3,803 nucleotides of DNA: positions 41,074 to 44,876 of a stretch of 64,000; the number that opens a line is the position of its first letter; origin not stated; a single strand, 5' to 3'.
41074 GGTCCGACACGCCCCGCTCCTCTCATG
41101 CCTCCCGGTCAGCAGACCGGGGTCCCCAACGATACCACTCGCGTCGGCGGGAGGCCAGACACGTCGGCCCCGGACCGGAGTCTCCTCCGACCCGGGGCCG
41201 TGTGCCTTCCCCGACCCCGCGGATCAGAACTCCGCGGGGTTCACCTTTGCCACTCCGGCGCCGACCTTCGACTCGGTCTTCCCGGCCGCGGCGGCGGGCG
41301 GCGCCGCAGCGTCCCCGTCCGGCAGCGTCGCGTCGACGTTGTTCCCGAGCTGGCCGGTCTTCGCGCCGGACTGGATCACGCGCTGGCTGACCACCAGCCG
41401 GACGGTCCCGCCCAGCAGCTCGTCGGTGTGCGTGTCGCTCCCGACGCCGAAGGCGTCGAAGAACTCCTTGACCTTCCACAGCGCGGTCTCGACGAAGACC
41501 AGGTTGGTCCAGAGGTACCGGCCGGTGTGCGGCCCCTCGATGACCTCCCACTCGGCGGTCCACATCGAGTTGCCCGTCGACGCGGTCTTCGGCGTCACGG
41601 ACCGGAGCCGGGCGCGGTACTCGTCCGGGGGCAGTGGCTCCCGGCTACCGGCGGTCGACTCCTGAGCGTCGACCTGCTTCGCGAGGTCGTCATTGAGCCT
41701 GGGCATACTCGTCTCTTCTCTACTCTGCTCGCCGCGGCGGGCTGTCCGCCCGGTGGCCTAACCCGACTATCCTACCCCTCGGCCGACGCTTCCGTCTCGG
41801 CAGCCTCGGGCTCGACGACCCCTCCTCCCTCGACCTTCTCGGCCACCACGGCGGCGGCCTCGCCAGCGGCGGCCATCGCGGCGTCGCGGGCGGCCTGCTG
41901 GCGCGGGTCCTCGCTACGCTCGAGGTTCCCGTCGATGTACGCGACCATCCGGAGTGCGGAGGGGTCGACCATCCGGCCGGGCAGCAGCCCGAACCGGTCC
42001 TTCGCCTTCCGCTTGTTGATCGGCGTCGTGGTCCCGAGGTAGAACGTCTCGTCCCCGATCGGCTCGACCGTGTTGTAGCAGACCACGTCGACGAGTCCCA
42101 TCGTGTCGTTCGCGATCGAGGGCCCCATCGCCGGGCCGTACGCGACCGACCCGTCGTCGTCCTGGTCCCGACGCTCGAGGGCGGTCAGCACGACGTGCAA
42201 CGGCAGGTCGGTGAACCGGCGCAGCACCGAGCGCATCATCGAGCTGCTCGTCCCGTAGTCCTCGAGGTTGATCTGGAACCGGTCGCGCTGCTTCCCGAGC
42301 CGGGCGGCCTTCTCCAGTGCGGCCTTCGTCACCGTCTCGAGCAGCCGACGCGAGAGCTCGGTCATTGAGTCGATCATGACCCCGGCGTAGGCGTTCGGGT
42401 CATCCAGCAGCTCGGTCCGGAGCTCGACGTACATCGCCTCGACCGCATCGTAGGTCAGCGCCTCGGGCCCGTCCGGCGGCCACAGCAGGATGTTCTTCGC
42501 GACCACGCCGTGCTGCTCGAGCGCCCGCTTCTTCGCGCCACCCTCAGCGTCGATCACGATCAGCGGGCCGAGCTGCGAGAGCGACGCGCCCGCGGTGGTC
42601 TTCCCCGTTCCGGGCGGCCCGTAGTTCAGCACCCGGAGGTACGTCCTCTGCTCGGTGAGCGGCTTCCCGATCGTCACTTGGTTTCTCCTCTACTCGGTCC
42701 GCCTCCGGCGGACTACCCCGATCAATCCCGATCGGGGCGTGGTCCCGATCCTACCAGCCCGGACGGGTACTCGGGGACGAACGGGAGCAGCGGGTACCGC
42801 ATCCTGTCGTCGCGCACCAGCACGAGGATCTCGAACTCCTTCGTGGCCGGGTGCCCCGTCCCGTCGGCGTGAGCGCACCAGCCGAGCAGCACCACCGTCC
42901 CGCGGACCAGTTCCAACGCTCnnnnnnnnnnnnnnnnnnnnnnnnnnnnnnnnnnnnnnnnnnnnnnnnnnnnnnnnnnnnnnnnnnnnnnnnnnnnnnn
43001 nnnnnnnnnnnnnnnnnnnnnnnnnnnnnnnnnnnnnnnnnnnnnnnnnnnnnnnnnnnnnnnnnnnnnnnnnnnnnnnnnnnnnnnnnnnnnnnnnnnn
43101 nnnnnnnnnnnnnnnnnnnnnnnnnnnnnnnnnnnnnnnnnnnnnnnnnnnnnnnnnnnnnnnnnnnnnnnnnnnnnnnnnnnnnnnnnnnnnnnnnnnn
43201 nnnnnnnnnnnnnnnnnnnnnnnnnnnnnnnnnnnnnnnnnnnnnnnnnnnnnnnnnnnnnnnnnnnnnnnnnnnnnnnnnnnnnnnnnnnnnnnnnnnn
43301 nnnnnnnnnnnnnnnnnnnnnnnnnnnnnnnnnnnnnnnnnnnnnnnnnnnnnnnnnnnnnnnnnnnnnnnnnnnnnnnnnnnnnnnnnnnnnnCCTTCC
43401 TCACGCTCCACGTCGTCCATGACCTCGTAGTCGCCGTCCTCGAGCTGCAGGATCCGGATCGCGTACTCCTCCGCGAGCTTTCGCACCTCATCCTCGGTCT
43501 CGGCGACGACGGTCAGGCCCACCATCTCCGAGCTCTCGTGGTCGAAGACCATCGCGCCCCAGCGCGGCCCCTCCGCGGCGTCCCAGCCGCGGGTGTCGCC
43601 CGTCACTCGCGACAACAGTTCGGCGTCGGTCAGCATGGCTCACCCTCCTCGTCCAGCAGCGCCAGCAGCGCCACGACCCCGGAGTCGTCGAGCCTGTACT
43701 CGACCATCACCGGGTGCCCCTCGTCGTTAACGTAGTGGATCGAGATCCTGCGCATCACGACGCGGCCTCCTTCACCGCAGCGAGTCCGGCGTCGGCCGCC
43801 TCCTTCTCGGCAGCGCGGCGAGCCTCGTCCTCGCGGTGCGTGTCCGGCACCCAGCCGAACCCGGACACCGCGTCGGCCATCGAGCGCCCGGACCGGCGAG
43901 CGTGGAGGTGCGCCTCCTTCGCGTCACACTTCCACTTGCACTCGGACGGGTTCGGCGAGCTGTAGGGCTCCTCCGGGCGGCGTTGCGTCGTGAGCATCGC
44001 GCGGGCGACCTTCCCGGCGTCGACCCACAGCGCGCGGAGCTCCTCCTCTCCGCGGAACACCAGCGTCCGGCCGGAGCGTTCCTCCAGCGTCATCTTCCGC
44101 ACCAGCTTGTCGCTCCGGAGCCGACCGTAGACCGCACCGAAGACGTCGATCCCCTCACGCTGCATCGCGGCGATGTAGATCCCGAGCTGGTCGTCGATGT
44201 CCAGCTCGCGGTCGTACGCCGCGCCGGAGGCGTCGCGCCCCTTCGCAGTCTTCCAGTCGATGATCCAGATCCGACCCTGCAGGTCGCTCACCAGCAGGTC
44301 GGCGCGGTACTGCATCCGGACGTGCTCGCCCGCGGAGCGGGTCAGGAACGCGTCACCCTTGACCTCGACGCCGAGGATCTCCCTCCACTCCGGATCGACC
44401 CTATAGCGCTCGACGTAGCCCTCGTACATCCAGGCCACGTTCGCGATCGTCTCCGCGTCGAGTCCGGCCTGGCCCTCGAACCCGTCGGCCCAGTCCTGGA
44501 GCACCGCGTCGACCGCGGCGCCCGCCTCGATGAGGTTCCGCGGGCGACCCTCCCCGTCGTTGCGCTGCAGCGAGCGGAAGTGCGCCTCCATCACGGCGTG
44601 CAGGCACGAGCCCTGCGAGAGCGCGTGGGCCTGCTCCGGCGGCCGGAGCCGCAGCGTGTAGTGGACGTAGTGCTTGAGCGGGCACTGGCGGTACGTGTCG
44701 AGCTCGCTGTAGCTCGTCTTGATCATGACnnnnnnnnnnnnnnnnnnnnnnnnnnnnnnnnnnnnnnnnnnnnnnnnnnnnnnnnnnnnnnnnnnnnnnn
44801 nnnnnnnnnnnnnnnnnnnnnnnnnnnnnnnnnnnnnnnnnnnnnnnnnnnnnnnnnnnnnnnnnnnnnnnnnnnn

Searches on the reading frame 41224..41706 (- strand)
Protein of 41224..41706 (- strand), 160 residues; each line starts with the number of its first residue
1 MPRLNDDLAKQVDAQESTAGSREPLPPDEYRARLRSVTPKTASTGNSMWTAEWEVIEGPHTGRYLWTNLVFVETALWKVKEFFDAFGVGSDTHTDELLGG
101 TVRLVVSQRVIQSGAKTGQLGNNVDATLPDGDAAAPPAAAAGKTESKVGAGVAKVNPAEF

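Call 9: search_protein_families(library=pfam, proteins=[window:41224-41706:-], max_evalue=0.01)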
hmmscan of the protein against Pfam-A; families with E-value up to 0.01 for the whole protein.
window:41224-41706:- (160 aa): 1 family
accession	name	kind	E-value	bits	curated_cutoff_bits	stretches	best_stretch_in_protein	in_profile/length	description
PF05037.18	DUF669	-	1e-06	29.4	21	1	16-97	7-95/138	Protein of unknown function (DUF669)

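Call 10: search_protein_families(library=phrogs, proteins=[window:41224-41706:-], max_evalue=0.001)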
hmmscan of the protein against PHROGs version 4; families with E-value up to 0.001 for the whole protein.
window:41224-41706:- (160 aa): 3 families
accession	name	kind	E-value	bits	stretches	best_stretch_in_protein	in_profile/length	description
phrog_2300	-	unknown function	2.6e-17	64.6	1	1-140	26-172/347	-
phrog_378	-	DNA, RNA and nucleotide metabolism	0.00035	21.9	1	12-85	7-86/163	single strand DNA binding protein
phrog_34715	-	unknown function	0.00057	19.7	1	15-69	304-358/426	-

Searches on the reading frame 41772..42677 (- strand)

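Call 9: search_protein_families(library=pfam, proteins=[window:41772-42677:-], max_evalue=0.01)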
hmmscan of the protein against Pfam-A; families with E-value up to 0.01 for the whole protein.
window:41772-42677:- (301 aa): 1 family
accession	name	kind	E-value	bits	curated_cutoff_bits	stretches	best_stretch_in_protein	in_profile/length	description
PF13479.12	AAA_24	-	8.4e-16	58.8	27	1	14-229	3-195/195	AAA domain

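Call 10: search_protein_families(library=phrogs, proteins=[window:41772-42677:-], max_evalue=0.001)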
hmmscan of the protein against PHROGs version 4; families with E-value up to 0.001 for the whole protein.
window:41772-42677:- (301 aa): 3 families
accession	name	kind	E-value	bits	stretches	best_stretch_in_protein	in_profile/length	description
phrog_124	-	DNA, RNA and nucleotide metabolism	2.5e-36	126.9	1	6-280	36-283/382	Sak4-like ssDNA annealing protein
phrog_1366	-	unknown function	7e-06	26.8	1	7-166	8-153/307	-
phrog_27930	-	unknown function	0.00022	21.3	1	8-109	244-337/506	-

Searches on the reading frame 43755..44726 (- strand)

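Call 9: search_protein_families(library=pfam, proteins=[window:43755-44726:-], max_evalue=0.01)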
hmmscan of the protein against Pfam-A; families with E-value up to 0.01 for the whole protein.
window:43755-44726:- (323 aa): 1 family
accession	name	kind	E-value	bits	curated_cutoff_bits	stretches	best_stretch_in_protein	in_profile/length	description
PF12705.13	PDDEXK_1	-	3.7e-26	93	22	1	4-269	2-242/247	PD-(D/E)XK nuclease superfamily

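Call 10: search_protein_families(library=phrogs, proteins=[window:43755-44726:-], max_evalue=0.001)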
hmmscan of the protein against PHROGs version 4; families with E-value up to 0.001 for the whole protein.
window:43755-44726:- (323 aa): 2 families
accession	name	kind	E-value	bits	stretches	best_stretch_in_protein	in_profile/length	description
phrog_1218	-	DNA, RNA and nucleotide metabolism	4e-41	142.5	1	4-209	10-212/364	exonuclease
phrog_69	-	DNA, RNA and nucleotide metabolism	1.1e-19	71.9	1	3-278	89-327/501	exonuclease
